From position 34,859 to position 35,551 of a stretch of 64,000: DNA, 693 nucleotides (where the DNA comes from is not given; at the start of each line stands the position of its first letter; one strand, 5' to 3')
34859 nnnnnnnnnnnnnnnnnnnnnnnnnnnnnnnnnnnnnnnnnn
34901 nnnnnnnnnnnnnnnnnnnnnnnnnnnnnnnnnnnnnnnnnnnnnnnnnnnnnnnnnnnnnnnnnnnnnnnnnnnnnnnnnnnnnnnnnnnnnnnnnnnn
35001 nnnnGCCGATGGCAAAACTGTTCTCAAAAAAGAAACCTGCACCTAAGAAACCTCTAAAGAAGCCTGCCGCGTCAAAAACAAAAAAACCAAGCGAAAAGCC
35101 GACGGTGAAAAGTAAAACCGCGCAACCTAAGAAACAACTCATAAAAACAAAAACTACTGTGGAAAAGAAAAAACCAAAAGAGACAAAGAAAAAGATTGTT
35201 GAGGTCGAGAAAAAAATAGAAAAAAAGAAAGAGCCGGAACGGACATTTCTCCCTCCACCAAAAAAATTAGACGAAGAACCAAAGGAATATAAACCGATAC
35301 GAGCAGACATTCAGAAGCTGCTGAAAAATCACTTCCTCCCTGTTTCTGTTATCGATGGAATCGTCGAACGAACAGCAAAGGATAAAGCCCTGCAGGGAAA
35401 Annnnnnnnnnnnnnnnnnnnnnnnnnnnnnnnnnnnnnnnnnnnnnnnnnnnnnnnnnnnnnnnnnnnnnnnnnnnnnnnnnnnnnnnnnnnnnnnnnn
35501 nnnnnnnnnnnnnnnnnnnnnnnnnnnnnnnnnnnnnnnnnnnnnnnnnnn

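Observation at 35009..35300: RpoA'' carries a ~95-aa lysine-rich, low-complexity N-terminal extension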

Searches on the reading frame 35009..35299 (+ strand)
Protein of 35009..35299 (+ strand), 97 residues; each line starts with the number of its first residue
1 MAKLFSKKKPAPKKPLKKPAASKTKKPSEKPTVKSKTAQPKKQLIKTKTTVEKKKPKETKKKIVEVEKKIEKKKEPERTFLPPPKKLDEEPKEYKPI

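Call 68: search_protein_representatives(protein=window:35009-35299:+)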
Query: 97 residues. Proteins with E-value up to 0.001 (for the whole library): 2; up to 1e-10: 1; up to 1e-30: 0. The best 2 are listed.
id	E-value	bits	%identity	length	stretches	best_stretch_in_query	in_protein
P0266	6.2e-16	74.7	83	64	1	1-60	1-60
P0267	7.9e-06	42.5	56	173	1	3-96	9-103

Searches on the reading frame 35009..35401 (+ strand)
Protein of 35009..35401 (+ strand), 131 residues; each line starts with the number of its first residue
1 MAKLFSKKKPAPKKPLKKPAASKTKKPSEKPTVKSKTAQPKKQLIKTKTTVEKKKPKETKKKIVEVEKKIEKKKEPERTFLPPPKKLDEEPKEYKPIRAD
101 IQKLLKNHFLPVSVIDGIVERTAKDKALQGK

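Call 13: search_protein_families(library=pfam, max_evalue=1, proteins=[window:35009-35401:+])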
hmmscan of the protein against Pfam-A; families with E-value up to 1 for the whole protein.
seq(131 aa): 0 families
